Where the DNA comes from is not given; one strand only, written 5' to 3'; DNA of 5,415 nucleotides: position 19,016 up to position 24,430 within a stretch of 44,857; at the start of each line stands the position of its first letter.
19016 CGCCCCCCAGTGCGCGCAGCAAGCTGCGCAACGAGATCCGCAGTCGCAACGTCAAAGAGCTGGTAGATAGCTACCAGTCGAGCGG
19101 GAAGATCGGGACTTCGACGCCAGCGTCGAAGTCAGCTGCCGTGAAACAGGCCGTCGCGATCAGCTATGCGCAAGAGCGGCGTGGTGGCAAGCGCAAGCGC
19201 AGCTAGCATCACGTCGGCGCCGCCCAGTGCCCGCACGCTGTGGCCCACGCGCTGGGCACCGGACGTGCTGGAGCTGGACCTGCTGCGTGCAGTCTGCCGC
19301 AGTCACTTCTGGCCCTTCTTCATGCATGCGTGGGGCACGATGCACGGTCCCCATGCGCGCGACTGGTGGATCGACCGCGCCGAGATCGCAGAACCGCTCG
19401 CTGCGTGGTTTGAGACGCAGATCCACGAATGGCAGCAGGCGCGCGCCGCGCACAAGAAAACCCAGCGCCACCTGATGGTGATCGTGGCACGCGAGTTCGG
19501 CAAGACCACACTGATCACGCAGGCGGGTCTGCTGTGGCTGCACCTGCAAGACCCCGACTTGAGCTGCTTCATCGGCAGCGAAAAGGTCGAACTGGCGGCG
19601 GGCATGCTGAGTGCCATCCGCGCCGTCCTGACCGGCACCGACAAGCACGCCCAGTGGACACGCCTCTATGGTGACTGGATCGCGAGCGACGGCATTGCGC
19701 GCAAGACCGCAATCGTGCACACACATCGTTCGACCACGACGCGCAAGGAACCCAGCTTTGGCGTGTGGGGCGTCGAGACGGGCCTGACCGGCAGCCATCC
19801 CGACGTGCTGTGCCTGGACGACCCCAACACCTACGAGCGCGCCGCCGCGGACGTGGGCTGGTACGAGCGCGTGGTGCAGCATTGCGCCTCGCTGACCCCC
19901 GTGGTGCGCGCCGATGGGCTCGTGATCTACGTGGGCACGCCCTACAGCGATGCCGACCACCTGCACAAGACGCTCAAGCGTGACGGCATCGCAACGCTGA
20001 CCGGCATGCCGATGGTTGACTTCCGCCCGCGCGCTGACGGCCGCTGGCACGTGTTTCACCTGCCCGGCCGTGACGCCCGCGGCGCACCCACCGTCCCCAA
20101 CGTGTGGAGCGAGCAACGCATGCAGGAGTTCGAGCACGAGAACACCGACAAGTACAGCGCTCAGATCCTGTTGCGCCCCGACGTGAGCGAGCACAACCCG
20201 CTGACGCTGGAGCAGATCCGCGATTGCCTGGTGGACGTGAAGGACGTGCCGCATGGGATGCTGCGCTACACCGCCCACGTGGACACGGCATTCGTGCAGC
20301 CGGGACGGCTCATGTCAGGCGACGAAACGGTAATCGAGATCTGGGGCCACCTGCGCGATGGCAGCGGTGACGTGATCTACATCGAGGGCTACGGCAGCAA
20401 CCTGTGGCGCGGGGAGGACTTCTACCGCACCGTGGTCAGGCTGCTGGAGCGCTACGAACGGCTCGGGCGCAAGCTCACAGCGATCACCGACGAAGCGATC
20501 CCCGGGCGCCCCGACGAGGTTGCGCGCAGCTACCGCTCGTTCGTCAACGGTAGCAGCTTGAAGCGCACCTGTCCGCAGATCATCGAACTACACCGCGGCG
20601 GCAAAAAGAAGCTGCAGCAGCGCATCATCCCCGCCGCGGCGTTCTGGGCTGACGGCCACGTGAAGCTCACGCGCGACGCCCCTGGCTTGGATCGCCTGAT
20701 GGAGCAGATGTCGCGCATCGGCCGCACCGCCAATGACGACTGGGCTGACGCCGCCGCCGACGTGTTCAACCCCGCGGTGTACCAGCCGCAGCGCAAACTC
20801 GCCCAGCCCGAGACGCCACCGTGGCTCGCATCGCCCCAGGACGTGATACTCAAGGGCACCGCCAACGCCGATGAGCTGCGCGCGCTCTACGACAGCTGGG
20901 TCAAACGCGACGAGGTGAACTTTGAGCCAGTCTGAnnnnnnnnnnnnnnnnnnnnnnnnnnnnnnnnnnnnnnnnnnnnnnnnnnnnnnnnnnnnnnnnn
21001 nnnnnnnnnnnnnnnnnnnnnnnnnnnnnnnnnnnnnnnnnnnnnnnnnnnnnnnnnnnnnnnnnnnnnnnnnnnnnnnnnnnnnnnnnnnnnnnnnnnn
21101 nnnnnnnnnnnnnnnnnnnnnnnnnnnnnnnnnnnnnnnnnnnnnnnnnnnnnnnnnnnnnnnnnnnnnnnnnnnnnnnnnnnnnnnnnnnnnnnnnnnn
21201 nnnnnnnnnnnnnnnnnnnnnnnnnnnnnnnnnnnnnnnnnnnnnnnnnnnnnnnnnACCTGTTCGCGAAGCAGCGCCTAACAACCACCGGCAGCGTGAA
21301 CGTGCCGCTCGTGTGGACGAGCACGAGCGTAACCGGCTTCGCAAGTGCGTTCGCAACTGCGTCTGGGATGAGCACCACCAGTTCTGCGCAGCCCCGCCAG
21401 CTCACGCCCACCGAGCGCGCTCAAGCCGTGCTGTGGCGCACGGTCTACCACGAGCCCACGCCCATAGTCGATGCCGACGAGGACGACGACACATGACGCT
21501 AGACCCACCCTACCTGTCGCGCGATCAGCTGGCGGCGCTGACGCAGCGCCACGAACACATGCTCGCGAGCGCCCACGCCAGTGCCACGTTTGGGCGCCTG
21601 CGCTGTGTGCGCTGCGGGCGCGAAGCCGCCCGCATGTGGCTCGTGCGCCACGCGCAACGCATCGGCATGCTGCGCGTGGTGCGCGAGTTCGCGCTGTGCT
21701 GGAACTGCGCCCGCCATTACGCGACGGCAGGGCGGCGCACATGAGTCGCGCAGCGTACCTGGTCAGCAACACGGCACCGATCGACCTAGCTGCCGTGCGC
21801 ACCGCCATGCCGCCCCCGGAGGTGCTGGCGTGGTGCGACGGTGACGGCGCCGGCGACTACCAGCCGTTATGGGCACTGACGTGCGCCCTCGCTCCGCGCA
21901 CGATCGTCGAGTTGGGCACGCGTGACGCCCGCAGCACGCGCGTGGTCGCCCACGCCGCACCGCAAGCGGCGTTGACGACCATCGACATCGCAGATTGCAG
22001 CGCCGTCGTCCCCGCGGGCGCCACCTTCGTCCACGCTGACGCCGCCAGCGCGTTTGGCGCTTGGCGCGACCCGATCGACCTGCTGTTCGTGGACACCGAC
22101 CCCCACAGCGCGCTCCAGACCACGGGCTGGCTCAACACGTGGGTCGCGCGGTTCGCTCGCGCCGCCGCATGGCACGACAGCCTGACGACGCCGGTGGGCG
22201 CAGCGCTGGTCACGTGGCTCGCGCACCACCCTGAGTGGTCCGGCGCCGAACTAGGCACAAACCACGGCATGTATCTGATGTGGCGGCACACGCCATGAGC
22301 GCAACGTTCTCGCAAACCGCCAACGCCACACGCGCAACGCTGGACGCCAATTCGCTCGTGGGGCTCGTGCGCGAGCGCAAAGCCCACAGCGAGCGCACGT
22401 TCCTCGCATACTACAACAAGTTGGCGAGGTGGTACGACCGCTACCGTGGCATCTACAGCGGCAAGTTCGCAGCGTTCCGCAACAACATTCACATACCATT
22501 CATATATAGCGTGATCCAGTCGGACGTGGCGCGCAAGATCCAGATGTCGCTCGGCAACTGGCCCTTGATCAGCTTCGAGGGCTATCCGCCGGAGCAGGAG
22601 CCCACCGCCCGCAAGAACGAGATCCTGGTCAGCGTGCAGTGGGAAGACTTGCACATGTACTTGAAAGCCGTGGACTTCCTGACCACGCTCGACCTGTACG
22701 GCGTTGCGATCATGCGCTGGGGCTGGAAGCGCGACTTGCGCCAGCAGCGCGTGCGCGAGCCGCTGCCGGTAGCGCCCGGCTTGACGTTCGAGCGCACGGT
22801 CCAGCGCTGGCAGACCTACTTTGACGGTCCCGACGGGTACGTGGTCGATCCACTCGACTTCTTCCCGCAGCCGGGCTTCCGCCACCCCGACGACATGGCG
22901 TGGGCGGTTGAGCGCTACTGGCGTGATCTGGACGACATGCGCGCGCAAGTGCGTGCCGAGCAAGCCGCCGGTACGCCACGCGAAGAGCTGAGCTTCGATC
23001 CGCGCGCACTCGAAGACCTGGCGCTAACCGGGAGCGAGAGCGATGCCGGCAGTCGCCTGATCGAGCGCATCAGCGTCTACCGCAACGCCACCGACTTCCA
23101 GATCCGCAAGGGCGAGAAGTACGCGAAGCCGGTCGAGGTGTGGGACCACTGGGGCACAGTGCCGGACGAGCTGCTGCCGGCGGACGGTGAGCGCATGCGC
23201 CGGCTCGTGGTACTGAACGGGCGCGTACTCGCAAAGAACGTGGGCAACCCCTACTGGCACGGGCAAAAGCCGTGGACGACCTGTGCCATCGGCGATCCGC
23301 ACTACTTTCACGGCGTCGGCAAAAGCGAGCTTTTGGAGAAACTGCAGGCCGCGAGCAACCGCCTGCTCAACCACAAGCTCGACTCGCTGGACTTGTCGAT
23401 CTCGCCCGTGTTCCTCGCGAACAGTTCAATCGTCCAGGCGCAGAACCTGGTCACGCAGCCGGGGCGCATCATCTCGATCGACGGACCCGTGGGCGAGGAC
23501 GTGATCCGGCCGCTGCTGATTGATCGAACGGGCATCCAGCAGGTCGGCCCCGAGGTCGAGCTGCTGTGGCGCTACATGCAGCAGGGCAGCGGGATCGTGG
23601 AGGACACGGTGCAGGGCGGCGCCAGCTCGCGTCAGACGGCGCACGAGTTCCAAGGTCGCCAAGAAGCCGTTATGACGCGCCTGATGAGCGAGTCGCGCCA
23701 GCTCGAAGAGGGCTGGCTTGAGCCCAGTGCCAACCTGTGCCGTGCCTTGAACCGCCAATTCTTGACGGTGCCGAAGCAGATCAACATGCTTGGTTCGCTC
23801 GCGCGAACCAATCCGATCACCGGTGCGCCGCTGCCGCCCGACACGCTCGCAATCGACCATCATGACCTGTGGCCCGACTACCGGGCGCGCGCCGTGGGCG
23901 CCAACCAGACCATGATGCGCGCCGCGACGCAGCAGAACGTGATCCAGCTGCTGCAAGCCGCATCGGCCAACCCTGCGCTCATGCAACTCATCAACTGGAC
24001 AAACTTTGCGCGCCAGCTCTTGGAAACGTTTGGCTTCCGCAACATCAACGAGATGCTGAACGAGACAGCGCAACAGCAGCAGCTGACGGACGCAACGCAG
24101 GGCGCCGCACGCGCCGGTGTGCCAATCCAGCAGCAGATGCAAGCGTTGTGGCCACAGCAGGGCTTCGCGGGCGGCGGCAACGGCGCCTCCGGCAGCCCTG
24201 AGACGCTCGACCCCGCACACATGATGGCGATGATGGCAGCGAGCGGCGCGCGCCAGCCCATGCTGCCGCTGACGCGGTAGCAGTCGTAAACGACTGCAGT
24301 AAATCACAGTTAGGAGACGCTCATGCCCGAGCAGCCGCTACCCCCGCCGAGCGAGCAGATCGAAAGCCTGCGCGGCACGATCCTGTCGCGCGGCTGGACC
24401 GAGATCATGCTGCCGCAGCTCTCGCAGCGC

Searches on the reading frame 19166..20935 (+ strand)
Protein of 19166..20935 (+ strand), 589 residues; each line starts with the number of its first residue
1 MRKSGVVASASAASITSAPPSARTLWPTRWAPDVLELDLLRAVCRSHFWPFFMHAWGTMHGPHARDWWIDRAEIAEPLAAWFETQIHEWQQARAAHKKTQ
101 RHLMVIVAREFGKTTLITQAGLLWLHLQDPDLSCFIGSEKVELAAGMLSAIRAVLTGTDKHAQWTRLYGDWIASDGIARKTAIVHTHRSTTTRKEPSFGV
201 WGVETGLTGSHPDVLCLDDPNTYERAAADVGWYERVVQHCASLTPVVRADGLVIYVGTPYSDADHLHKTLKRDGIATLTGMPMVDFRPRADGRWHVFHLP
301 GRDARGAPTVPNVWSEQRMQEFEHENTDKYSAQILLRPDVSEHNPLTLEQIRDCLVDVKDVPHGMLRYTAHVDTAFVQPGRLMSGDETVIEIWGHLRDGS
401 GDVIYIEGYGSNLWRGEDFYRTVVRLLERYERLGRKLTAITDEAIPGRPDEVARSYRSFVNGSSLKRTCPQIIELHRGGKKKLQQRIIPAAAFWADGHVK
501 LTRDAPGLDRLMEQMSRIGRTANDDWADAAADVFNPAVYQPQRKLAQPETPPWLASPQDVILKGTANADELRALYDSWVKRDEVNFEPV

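Call 9: search_protein_families(library=phrogs, proteins=[window:19166-20935:+])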
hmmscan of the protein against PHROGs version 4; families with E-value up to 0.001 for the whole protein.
window:19166-20935:+ (589 aa): 3 families
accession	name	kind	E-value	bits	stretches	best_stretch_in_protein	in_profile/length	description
phrog_38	-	head and packaging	4.5e-44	152.3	1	42-548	267-714/760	terminase large subunit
phrog_4758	-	head and packaging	4.7e-07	30.4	1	83-264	37-212/243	terminase large subunit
phrog_979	-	head and packaging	0.00034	20.4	1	362-537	430-599/642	terminase large subunit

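Call 10: search_dna_similar(query=window:19166-20935:+, collection=phages, mode=protein, max_rows=30)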
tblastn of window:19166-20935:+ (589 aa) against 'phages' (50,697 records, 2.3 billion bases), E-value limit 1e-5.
Records with a match: 3; places in all: 3; records where one place covers at least 80% of the query: 0.
Best place of each record, by identity: <60% 3.
By first word of the organism name: Lentibacter 2; Roseobacter 1.
By host as written in the record: Lentibacter sp. SH36 2; Rhodobacteraceae bacterium FZCC0040 1.
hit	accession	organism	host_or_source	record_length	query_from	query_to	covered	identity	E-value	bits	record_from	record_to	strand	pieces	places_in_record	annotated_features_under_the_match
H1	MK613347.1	Roseobacter phage CRP-5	Rhodobacteraceae bacterium FZCC0040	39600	93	271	30%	27.6%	5e-6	56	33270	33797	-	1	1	terminase large subunit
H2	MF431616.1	Lentibacter phage vB_LenP_ICBM2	Lentibacter sp. SH36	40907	100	271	29%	27.9%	3e-6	56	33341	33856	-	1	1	terminase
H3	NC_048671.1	Lentibacter phage vB_LenP_ICBM2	Lentibacter sp. SH36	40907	100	271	29%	27.9%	3e-6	56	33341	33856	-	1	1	terminase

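Call 11: find_related_loci(query=window:19166-20935:+, collection=viral_contigs, flank=10000)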
Query window:19166-20935:+ (589 aa) in viral_contigs; peptide patterns used: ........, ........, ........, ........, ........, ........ (x = any residue, [..] = any of these).
1 stretches matched a pattern, but none encodes a relative of the query by tblastn (E <= 1e-3).

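Call 12: find_related_loci(query=window:19166-20935:+, collection=genome_contigs, flank=10000)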
Query window:19166-20935:+ (589 aa) in genome_contigs; peptide patterns used: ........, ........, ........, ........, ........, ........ (x = any residue, [..] = any of these).
16 stretches matched a pattern, but none encodes a relative of the query by tblastn (E <= 1e-3).

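Call 19: find_encoding_contigs(protein=window:19166-20935:+, flank=10000, max_places=10)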
Protein window:19166-20935:+ (589 aa): 8 contigs read that carry it; 2 places shown.
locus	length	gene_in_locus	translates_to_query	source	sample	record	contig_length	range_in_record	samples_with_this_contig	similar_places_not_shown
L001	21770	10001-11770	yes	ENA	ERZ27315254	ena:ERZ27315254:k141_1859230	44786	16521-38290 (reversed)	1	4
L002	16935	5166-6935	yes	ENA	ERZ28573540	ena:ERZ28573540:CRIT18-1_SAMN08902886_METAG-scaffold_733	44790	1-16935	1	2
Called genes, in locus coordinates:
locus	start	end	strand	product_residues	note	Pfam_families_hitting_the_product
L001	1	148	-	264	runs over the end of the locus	-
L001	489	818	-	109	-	-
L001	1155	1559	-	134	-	-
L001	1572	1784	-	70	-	-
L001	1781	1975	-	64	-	-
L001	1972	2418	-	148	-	-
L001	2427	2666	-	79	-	-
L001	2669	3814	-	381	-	PF13481:AAA_25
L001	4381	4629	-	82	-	-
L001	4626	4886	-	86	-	-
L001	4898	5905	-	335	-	PF06067:DUF932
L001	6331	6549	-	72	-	-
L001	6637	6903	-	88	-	-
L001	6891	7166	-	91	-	-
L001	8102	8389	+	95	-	-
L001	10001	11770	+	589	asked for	-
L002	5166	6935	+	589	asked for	-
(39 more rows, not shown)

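Call 22: find_homologous_proteins(query=window:19166-20935:+, max_evalue=1e-10)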
Query window:19166-20935:+ (589 aa): 55 proteins with E <= 1e-10 among 8000 candidates.
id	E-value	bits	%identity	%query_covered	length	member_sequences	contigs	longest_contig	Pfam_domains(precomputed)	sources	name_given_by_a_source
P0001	7.0e-247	839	64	94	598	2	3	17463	-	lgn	-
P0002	6.5e-244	829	64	94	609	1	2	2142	-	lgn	-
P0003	1.8e-242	824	63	95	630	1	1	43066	-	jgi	-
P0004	8.6e-219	746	100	54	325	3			-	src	-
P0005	1.7e-218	745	60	94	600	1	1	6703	-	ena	-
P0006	1.2e-204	700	55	94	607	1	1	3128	-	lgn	-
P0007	5.5e-201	687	54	90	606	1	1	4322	-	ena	-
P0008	7.7e-191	654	55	85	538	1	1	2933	-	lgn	-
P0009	9.9e-177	607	49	94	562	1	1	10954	-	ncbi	-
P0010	3.0e-151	523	47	88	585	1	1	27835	-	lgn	-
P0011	5.6e-151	522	48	86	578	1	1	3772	-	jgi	jgi:hypothetical protein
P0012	1.9e-150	521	46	88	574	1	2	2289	-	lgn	-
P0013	3.6e-150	520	45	95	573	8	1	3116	-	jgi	-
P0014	9.0e-150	518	46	87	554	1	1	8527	-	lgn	-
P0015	9.3e-148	512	47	93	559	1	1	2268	-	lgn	-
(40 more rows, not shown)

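Call 23: find_encoding_contigs(protein=P0003, flank=10000, max_places=3)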
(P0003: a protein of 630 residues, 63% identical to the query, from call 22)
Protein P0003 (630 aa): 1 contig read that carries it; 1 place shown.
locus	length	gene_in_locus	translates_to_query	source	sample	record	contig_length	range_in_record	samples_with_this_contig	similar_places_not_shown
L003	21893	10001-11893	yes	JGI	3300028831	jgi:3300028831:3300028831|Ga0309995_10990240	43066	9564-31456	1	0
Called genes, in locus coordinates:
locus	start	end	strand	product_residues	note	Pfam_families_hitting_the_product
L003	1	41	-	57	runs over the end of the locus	-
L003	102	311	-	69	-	-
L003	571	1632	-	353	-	PF13481:AAA_25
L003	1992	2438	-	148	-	-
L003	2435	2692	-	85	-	-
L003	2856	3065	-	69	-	-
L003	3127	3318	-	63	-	-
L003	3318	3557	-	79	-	-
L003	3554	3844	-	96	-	-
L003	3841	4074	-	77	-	-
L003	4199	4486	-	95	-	PF27050:Phage_P22_Y8K6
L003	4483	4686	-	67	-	-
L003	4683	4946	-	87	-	-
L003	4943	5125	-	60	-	-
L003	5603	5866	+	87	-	-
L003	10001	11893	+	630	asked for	-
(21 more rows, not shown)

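Call 24: find_encoding_contigs(protein=P0001, flank=10000, max_places=3)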
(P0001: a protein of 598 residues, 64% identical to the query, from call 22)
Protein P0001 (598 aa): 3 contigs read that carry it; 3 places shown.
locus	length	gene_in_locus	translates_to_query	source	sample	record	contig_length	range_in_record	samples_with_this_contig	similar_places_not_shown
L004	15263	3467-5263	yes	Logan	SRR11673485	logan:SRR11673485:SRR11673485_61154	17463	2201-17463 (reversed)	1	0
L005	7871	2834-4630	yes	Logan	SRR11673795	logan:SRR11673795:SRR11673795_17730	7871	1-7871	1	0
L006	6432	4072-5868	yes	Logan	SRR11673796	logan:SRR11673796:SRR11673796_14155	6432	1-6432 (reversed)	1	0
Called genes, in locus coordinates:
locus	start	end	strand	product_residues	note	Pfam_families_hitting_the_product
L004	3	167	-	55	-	?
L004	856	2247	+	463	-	-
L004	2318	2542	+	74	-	-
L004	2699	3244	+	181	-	-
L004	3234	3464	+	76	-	-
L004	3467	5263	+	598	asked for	-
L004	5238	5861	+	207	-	-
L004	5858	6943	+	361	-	PF01041:DegT_DnrJ_EryC1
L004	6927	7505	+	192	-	PF00535:Glycos_transf_2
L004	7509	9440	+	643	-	PF23899:SU10_portal (weak)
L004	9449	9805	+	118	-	-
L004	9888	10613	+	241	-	-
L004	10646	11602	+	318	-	PF17236:SU10_MCP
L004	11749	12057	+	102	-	-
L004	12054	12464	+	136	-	-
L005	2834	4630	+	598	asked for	-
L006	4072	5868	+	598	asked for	-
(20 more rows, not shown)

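Call 29: find_related_loci(query=A2, collection=metagenome_contigs, flank=10000)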
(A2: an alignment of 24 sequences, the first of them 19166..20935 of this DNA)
Query A2 (589 aa) in metagenome_contigs; peptide patterns used: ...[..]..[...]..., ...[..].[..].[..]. (x = any residue, [..] = any of these).
600 stretches matched a pattern (row limit reached: there are more); 36 encode a relative of the query (tblastn E <= 1e-3); 36 distinct loci.
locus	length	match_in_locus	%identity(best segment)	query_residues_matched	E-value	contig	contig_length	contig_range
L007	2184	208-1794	42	39-570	2e-144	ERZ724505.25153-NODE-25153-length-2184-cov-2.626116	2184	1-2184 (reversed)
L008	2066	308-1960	42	36-584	2e-138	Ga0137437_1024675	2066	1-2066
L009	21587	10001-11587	42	43-576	3e-129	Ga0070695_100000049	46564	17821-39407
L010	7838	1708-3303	40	39-566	2e-121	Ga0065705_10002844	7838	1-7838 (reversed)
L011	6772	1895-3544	41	36-587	1e-119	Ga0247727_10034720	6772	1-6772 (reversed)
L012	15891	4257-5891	40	36-583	2e-116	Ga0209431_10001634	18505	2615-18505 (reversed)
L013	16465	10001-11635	40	36-583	2e-116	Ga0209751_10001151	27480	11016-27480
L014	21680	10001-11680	40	30-576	1e-115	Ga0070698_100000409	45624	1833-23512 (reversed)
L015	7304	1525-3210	37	15-576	3e-110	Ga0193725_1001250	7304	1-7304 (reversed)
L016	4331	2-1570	38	55-576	1e-107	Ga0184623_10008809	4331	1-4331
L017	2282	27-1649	39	36-579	1e-111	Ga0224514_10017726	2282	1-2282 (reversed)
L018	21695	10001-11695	37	32-586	2e-105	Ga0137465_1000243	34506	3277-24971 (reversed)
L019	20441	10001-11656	37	36-581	2e-104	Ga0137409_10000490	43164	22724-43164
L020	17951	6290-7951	37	35-588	3e-104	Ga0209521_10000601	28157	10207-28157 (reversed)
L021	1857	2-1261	41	152-569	1e-109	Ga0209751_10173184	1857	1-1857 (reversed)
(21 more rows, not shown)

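Call 30: find_related_loci(query=A2, collection=viral_contigs, flank=10000)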
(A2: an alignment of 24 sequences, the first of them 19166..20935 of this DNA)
Query A2 (589 aa) in viral_contigs; peptide patterns used: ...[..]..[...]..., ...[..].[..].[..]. (x = any residue, [..] = any of these).
86 stretches matched a pattern; 67 encode a relative of the query (tblastn E <= 1e-3); 65 distinct loci.
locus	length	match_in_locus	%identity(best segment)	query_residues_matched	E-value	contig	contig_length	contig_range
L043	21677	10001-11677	63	29-589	0e+0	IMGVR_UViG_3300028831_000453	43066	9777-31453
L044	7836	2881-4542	64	36-589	0e+0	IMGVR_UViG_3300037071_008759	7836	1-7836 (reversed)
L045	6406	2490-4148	44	36-589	7e-150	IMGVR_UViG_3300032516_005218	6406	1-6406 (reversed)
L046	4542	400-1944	44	36-544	1e-145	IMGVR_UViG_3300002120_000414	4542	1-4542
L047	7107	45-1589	44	36-544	6e-143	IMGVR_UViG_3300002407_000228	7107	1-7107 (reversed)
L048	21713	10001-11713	40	4-574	1e-131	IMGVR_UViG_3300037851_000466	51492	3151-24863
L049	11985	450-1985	41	44-563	4e-130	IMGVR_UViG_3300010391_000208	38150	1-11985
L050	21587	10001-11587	42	43-576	7e-129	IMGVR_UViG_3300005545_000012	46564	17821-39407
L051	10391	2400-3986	42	43-576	7e-129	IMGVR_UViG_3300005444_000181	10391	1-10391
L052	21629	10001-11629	41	36-588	8e-127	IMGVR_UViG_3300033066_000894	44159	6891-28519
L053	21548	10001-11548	42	43-563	1e-125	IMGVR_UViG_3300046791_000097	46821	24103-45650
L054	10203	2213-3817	39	27-551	6e-122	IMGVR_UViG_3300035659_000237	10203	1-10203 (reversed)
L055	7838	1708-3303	40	39-566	4e-121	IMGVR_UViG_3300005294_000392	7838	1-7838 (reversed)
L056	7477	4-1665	39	43-589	3e-120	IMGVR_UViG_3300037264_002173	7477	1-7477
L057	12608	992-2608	42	36-576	9e-120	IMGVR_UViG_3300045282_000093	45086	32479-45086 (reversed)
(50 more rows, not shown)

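Call 31: find_related_loci(query=A2, collection=genome_contigs, flank=10000)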
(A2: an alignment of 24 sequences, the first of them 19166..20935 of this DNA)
Query A2 (589 aa) in genome_contigs; peptide patterns used: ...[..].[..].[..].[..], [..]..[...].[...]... (x = any residue, [..] = any of these).
31 stretches matched a pattern, but none encodes a relative of the query by tblastn (E <= 1e-3).

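Call 114: search_solved_structures(query=A2, max_evalue=1)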
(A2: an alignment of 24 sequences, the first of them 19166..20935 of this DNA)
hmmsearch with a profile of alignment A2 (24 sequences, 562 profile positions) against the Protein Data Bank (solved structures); distinct sequences matched with E-value up to 1: 2.
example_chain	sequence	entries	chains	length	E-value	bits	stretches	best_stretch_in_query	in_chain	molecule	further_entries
8dgc_E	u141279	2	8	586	0.012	17.3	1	69-337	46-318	Terminase, large subunit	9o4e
4bij_A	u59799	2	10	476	0.21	13.2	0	75-238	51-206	DNA MATURASE B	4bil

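Call 115: search_protein_families(library=pfam, alignment_id=A2, max_evalue=0.1)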
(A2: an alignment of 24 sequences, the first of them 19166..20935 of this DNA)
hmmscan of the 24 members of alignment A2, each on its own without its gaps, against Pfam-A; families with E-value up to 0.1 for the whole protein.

A. member 1, window:19166-20935:+ (589 aa): 0 families

B. families by the number of members that match (of 24 scanned): 2 families
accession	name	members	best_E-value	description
PF24264.1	DUF7465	1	0.023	Family of unknown function (DUF7465)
PF13024.11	DUF3884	1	0.087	Protein of unknown function (DUF3884)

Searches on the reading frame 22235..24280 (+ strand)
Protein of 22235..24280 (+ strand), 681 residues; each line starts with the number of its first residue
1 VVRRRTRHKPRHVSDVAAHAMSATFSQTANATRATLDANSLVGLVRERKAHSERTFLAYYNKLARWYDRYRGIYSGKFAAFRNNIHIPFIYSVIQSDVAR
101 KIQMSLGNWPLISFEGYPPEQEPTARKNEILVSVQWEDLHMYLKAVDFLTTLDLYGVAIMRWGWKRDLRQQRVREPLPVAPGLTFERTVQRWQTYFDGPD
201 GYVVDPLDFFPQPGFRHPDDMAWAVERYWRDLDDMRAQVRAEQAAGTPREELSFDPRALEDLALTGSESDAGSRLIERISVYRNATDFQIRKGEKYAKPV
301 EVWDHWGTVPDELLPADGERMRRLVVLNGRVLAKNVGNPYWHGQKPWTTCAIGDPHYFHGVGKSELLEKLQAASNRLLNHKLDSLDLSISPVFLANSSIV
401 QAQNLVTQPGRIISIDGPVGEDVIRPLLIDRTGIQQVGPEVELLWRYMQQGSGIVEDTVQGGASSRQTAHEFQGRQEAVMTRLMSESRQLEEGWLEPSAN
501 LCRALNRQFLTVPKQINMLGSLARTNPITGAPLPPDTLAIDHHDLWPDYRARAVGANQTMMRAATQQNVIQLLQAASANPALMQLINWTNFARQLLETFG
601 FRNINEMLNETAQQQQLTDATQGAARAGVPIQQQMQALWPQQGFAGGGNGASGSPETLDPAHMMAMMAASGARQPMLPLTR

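Call 9: search_protein_families(library=phrogs, proteins=[window:22235-24280:+])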
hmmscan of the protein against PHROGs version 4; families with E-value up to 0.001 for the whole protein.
window:22235-24280:+ (681 aa): 2 families
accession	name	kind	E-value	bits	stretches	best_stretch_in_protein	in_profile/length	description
phrog_332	-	connector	6.5e-20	72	1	135-651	117-542/560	head-tail adaptor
phrog_1216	-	head and packaging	1.1e-10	41.7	1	259-637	257-624/714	portal protein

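Call 42: search_dna_similar(query=window:22280-24280:+, collection=phages, mode=protein, max_rows=25, max_evalue=0.001)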
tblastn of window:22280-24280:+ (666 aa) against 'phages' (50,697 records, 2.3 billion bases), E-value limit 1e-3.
Records with a match: 9; places in all: 9; records where one place covers at least 80% of the query: 0.
Best place of each record, by identity: <60% 9.
By first word of the organism name: Caudoviricetes 3; Phormidium 2; Microcystis 1; Caulobacter 1; Methylophilales 1; Leptolyngbya 1.
By host as written in the record: - 4; Microcystis sp. SG03 1; Caulobacter sp. 1; Methylophilales bacterium FZCC0133 1; Phormidium 1; Leptolyngbya boryana FACHB-240 1.
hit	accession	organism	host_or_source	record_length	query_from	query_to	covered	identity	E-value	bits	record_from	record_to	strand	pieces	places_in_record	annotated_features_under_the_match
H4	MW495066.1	Microcystis phage MaAM05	Microcystis sp. SG03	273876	67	586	78%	22.3%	3e-17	92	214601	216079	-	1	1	hypothetical protein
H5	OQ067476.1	Caulobacter phage Kuura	Caulobacter sp.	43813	32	517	73%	22.5%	8e-11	72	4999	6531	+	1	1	putative portal protein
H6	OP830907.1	Methylophilales phage MEP402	Methylophilales bacterium FZCC0133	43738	236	560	49%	24.1%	6e-5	52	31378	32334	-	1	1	portal protein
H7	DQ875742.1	Phormidium phage Pf-WMP4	-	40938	311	588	42%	24.6%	2e-6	57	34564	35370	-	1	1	PfWMP4_39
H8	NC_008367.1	Phormidium phage Pf-WMP4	Phormidium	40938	311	588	42%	24.6%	2e-6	57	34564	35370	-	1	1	head-tail adaptor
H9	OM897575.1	Leptolyngbya phage Lbo240-yong1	Leptolyngbya boryana FACHB-240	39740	311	588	42%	24.6%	4e-6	56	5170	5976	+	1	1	hypothetical protein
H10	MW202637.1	Caudoviricetes sp.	Manatee Spring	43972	308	571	40%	25.1%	5e-6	56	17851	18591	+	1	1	head to tail joining protein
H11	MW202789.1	Caudoviricetes sp.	Manatee Spring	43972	308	571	40%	25.1%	5e-6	56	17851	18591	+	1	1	head to tail joining protein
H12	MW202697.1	Caudoviricetes sp.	Manatee Spring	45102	285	560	41%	23.3%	2e-5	54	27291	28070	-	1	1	head to tail connecting protein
